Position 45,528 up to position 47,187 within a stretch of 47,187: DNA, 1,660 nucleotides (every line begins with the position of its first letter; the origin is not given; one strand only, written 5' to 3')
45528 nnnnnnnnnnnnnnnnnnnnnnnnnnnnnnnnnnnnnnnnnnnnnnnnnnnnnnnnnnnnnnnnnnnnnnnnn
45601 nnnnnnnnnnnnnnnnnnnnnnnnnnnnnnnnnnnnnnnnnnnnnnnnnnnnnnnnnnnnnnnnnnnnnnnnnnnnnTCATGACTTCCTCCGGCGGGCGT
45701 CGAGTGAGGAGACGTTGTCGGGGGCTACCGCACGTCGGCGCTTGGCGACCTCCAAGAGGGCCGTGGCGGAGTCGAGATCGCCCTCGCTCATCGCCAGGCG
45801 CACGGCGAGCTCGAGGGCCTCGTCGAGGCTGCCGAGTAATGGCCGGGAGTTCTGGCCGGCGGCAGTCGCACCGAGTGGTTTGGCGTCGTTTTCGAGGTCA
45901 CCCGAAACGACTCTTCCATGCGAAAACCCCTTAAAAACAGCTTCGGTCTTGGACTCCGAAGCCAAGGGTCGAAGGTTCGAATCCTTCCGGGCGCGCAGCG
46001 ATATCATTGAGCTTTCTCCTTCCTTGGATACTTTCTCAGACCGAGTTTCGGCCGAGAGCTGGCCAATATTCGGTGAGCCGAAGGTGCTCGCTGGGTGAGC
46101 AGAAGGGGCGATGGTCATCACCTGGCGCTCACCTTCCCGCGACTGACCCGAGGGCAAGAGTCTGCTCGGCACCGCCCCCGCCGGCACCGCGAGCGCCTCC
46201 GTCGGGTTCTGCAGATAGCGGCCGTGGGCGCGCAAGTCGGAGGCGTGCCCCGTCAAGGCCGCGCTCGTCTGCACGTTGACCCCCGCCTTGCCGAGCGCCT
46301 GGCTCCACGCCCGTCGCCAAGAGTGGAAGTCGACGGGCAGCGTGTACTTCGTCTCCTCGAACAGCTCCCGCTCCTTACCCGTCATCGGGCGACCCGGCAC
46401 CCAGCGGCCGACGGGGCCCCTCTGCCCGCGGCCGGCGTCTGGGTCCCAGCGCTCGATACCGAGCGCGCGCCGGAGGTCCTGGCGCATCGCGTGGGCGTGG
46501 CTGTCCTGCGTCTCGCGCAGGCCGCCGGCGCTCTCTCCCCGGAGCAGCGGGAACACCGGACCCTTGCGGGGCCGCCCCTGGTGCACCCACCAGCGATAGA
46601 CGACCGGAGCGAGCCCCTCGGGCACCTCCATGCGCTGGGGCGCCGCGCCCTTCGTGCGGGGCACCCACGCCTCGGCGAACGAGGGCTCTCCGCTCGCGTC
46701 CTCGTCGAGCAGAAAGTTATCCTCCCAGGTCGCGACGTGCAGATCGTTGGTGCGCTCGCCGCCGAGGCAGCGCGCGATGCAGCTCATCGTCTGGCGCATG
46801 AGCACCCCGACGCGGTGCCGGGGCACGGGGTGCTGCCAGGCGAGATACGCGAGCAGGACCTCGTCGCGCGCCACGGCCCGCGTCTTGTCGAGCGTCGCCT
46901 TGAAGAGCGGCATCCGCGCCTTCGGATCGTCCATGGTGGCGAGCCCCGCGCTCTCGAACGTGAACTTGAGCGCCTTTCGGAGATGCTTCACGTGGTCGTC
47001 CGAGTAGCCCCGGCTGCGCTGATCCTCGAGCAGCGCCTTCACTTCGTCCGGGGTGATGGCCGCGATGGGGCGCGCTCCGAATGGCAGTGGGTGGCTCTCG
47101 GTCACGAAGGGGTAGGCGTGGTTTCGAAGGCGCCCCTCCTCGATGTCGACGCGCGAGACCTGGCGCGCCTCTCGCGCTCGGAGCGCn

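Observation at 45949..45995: attP core (tRNA-Arg(CCG) 3' fragment) lies inside the integrase coding sequence, Mx8-style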

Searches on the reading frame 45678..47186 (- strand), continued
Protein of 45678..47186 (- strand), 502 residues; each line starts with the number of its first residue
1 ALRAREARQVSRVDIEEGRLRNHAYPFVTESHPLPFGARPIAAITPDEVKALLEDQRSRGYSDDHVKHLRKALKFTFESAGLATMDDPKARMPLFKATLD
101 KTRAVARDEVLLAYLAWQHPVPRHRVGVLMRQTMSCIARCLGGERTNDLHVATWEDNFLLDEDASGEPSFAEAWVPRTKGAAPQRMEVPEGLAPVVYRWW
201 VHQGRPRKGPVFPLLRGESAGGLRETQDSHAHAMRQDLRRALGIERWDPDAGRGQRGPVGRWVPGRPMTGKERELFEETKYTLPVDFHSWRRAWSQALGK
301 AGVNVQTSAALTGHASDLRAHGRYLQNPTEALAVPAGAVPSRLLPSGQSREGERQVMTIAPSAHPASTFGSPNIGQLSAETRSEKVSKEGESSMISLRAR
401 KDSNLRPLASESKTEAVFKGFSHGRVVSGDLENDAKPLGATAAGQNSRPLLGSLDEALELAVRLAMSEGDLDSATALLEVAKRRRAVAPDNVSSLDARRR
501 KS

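Call 89: predict_structure(alignment_id=A1)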
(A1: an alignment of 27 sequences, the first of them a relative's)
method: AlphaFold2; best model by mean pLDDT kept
length: 581 residues; sequences in the alignment: 27
mean_pLDDT: 71.7   pTM: 0.51
mean pLDDT of the five models: 71.7, 67.1, 66.8, 65.4, 62.2
residues with pLDDT >= 90: 109; 70-90: 284; 50-70: 48; < 50: 140
segments of 3 or more residues with pLDDT < 50: 1-6, 60-67, 295-306, 421-526, 571-573
pLDDT, mean of each block of 10 residues (from residue 1): 47 82 82 72 82 73 48 92 86 90 90 90 91 92 92 90 87 83 86 90 88 87 77 87 83 74 83 91 89 54 54 90 91 76 91 88 85 85 81 78 76 57 40 32 32 30 30 31 32 32 32 37 45 81 88 89 70 50 43
secondary structure, 60 per line:
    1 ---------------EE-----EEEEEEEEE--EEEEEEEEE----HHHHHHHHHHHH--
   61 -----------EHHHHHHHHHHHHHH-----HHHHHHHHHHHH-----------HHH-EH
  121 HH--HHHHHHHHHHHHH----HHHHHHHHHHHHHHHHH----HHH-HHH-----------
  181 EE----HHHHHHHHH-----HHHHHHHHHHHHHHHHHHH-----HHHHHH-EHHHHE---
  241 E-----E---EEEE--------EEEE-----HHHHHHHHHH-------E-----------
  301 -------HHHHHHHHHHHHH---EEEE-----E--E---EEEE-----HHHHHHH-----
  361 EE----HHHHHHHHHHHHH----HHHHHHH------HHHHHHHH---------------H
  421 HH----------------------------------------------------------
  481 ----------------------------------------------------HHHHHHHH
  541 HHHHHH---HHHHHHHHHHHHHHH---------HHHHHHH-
elements in order: E23-31 E34-42 H47-58 H73-86 H92-103 H125-137 H142-158 H187-195 H201-219 H225-230 H233-236 E251-254 E263-266 H272-281 H308-320 E324-327 E340-343 H349-355 H367-379 H384-390 H397-404 H533-546 H550-564 H574-580

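Call 94: fold_search(model_id=the predicted structure, library=pdb)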
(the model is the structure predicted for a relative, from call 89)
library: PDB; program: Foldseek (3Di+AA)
matches with E <= 10: 215; with E <= 0.001: 59
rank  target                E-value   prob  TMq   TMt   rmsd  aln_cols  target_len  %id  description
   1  1ma7_B                1.2e-06  1.00  0.36  0.61   8.5       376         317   12  Crystal structure of Cre site-specific recombinase complexed with a mutant DNA substrate, LoxP-A8/T27 (released 2003-07-08)
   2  2a3v_C                1.5e-06  1.00  0.30  0.51  12.5       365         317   12  Structural basis for broad DNA-specificity in integron recombination (released 2006-05-02)
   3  2a3v_A                1.6e-06  1.00  0.30  0.52  12.4       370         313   12  Structural basis for broad DNA-specificity in integron recombination (released 2006-05-02)
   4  1z1g_A                3.0e-06  1.00  0.37  0.58  17.1       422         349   13  Crystal structure of a lambda integrase tetramer bound to a Holliday junction (released 2005-06-28)
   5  1z1b_B                3.3e-06  1.00  0.38  0.59  16.4       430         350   13  Crystal structure of a lambda integrase dimer bound to a COC' core site (released 2005-06-28)
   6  5hxy_A                3.5e-06  1.00  0.23  0.44  15.4       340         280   11  Crystal structure of XerA recombinase (released 2017-02-01)
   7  3c28_B                4.1e-06  1.00  0.37  0.63   6.3       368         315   13  Crystal structure of the product synapse complex (released 2009-02-17)
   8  5u91_E                4.3e-06  1.00  0.33  0.55   9.6       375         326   14  Crystal structure of Tre/loxLTR complex (released 2017-07-26)
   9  5u91_A                4.5e-06  1.00  0.39  0.64   7.5       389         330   13  Crystal structure of Tre/loxLTR complex (released 2017-07-26)
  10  2hof_B                6.5e-06  1.00  0.37  0.63   7.8       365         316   13  Crystal structure of the pre-cleavage synaptic complex in the cre-loxp site-specific recombination (released 2007-06-26)
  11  1z1b_A                7.2e-06  1.00  0.37  0.58  17.4       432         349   13  Crystal structure of a lambda integrase dimer bound to a COC' core site (released 2005-06-28)
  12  5hxy_C                7.6e-06  1.00  0.23  0.45  15.1       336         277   11  Crystal structure of XerA recombinase (released 2017-02-01)
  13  6en2_A                7.6e-06  1.00  0.30  0.49   9.3       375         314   15  Structure of the Tn1549 transposon Integrase (aa 82-397, R225K) in complex with a circular intermediate DNA (CI6b-DNA) (released 2018-04-04)
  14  5j0n_F                8.0e-06  1.00  0.37  0.57  17.6       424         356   13  Lambda excision HJ intermediate (released 2017-02-08)
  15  4a8e                  8.4e-06  1.00  0.23  0.43  11.0       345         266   14  The structure of a dimeric Xer recombinase from archaea (released 2012-12-05)
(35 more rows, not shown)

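Call 101: search_protein_families(library=pfam, proteins=[L163:1866-2363:+, L163:2380-2652:+, L163:2946-3914:+, L163:4064-4504:+, L119:4267-4926:+, L119:6025-7794:+, L119:7982-8422:+, L119:8419-8964:+, L119:8961-9980:+], max_evalue=0.001)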
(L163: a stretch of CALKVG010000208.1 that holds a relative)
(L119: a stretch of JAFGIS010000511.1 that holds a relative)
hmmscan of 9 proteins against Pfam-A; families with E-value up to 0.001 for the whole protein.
L163:1866-2363:+ (165 aa): 0 families

L163:2380-2652:+ (90 aa): 0 families

L163:2946-3914:+ (322 aa): 0 families

L163:4064-4504:+ (146 aa): 0 families

L119:4267-4926:+ (219 aa): 0 families

L119:6025-7794:+ (589 aa): 2 families
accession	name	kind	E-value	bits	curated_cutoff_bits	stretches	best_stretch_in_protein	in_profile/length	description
PF08706.16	D5_N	-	9.1e-35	120.5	22.4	1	78-229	1-144/145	D5 N terminal like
PF19263.5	DUF5906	-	0.00011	23.2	27.6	1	298-375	36-114/114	Family of unknown function (DUF5906)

L119:7982-8422:+ (146 aa): 1 family
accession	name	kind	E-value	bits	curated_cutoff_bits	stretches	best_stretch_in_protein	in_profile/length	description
PF12728.13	HTH_17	-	2.7e-05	24.8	27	1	42-86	5-50/51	Helix-turn-helix domain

L119:8419-8964:+ (181 aa): 0 families

L119:8961-9980:+ (339 aa): 0 families

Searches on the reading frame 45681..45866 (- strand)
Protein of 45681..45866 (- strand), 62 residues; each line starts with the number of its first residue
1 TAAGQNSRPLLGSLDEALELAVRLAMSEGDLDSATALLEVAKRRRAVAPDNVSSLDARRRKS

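Call 48: find_homologous_proteins(query=A2, max_evalue=0.01)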
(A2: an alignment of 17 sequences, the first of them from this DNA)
Query A2 (17 sequences) (62 aa, profile of the alignment): 8 proteins with E <= 0.01 among 5790 candidates.
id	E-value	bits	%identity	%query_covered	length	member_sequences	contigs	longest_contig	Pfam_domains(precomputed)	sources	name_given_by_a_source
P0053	5.7e-22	96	77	97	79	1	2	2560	-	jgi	jgi:hypothetical protein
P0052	6.3e-20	89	73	100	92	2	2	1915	-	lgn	-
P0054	1.7e-15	75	67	98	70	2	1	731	-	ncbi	-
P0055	1.3e-12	66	38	81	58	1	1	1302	-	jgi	jgi:hypothetical protein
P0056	4.9e-10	57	89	60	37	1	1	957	-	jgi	jgi:hypothetical protein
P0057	2.0e-7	49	48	44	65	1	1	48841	-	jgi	jgi:hypothetical protein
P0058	4.3e-6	45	43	77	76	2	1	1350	-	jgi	jgi:hypothetical protein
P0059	4.1e-4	38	36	74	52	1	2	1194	-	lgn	-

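Call 51: find_encoding_contigs(protein=P0058, flank=3000, max_places=3)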
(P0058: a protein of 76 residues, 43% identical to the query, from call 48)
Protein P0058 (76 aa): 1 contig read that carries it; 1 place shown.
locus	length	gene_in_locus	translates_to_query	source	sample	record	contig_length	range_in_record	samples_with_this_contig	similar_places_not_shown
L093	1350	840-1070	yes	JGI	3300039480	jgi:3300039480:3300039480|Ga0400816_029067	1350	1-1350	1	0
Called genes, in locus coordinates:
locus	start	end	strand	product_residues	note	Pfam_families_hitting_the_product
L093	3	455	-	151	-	?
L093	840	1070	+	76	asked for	-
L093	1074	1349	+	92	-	?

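Call 52: find_encoding_contigs(protein=P0059, flank=3000, max_places=3)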
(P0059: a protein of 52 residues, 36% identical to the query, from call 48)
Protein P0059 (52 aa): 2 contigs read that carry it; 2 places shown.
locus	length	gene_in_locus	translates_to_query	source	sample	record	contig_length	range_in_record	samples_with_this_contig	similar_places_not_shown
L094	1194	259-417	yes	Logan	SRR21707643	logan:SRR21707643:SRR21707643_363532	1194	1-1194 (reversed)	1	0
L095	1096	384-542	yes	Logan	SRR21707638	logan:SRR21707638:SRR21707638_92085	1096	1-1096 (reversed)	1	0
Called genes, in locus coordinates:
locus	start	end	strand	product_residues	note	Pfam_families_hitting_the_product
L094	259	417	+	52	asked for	-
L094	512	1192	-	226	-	?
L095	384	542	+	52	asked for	-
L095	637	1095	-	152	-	?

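Call 53: find_encoding_contigs(protein=P0055, flank=3000, max_places=3)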
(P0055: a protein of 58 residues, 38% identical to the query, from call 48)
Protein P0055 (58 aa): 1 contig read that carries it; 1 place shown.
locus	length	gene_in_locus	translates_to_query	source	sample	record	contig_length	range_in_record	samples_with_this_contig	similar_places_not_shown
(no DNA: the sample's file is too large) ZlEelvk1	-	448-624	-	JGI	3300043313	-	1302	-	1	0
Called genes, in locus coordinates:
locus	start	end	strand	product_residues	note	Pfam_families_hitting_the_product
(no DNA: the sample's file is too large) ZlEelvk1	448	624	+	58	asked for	-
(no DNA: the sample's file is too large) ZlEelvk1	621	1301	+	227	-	?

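Call 103: search_solved_structures(query=A2, max_evalue=5)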
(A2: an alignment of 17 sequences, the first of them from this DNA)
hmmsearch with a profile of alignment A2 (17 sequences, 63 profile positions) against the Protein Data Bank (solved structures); distinct sequences matched with E-value up to 5: 30.
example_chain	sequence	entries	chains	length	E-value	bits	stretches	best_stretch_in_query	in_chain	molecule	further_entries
7rdr_A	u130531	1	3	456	1.1e-08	38.6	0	16-44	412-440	Circular tendon repeat protein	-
5h7c_A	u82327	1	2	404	5.3e-06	30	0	17-50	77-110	Immunoglobulin G-binding protein A, DHR14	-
5h78_A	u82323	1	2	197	0.00024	24.7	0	17-50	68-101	cAMP-dependent protein kinase type II-alpha regulatory subunit,DHR14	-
5cwh_A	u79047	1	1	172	0.0003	24.4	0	17-50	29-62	Designed helical repeat protein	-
8g4k_A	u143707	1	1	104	0.00056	23.6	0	21-48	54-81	5HCS_TGFBR2_1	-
4ow2_A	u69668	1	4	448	0.0011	22.6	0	46-59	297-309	Yop effector YopM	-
8vea_A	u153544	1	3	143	0.0019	21.9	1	16-49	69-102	Designed helical oligomer sg266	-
5cwn_A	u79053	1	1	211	0.0051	20.5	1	16-48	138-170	Designed helical repeat protein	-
8vx7_A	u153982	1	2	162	0.033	17.9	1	13-40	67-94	CID7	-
9dzw_A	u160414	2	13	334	0.059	17.1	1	19-48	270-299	CalC6_3 with DHR extension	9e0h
6r9t_A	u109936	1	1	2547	0.078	16.7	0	15-55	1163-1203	Talin-1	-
9dm3_A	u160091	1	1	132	0.087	16.5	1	15-47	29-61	naphthalenediimide binding protein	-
9om3_B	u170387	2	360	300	0.1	16.3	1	20-51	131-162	C3-A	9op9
7ath_AAA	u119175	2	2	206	0.17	15.6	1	33-59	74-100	UipA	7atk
4kmo_B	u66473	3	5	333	0.2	15.4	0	20-43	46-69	Putative vacuolar protein sorting-associated protein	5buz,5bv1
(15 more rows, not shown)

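Call 104: search_protein_families(library=pfam, alignment_id=A2, max_evalue=1)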
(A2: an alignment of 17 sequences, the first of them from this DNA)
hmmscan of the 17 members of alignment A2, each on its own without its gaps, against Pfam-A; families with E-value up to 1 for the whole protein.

A. member 1, seq(62 aa): 1 family
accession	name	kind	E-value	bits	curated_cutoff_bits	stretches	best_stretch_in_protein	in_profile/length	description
PF14346.11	DUF4398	-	0.026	15.4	27.9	1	10-60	24-74/78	Domain of unknown function (DUF4398)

B. families by the number of members that match (of 17 scanned): 10 families
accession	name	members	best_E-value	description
PF13428.12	TPR_14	2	0.024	Tetratricopeptide repeat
PF04375.19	HemX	1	0.0031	HemX, putative uroporphyrinogen-III C-methyltransferase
PF07064.19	RIC1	1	0.016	RIC1 C-terminal alpha solenoid region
PF14346.11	DUF4398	1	0.026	Domain of unknown function (DUF4398)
PF20271.3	CATASP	1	0.053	CATRA-Associated Small Protein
PF14479.11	HeLo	1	0.11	Prion-inhibition and propagation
PF09413.15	DUF2007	1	0.13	Putative prokaryotic signal transducing protein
PF01008.23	IF-2B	1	0.16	Initiation factor 2 subunit family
PF05402.18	PqqD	1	0.19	Coenzyme PQQ synthesis protein D (PqqD)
PF17243.7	POTRA_TamA_1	1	0.21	POTRA domain TamA domain 1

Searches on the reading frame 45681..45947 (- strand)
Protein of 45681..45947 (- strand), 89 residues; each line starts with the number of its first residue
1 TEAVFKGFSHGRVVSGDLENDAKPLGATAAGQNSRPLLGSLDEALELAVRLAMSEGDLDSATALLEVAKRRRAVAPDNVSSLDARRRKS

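Call 35: find_homologous_proteins(query=window:45681-45947:-, max_evalue=0.01)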
Query seq(89 aa) (89 aa): 3 proteins with E <= 0.01 among 21 candidates.
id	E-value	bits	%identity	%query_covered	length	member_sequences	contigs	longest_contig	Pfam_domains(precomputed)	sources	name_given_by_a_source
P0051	3.4e-17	80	59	97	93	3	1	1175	-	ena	-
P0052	4.0e-17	80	73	70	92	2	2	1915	-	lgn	-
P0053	4.6e-17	80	71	78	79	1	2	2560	-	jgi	jgi:hypothetical protein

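Call 37: find_encoding_contigs(protein=P0053, flank=5000, max_places=4)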
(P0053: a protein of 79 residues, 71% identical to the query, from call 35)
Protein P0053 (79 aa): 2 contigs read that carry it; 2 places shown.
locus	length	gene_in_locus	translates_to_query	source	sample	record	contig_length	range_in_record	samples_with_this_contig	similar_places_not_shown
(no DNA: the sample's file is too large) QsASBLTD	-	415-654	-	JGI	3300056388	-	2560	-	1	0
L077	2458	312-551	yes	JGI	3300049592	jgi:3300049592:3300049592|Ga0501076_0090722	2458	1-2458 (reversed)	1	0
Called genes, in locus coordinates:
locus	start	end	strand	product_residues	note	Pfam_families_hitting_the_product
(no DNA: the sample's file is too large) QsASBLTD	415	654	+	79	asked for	-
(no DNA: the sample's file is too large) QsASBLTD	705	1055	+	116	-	-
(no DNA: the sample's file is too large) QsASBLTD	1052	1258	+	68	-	PF04545:Sigma70_r4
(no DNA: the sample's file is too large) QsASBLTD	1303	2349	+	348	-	-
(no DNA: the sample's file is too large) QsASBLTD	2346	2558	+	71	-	?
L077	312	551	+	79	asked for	-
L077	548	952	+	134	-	-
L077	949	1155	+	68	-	PF04545:Sigma70_r4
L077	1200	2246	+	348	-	-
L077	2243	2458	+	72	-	?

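Call 38: find_encoding_contigs(protein=P0052, flank=5000, max_places=4)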
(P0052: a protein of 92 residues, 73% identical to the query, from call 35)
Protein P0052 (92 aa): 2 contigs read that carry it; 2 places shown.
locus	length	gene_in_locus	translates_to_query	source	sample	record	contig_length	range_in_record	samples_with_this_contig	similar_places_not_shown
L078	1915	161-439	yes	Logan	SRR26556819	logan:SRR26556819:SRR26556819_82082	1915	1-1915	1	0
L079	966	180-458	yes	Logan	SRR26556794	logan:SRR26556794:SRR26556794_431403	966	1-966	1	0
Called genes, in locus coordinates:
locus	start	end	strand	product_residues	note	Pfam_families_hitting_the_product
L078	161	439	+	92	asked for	-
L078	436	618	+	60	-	-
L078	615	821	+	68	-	PF13384:HTH_23 (faint), PF04545:Sigma70_r4, PF08281:Sigma70_r4_2 (weak)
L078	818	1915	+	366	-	?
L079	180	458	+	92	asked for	-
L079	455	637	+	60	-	-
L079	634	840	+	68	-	PF13384:HTH_23 (faint), PF04545:Sigma70_r4, PF08281:Sigma70_r4_2 (weak)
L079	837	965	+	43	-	?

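Call 59: search_protein_families(library=phrogs, proteins=[window:45681-45947:-], max_evalue=0.01)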
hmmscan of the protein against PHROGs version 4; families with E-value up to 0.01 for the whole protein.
seq(89 aa): 0 families
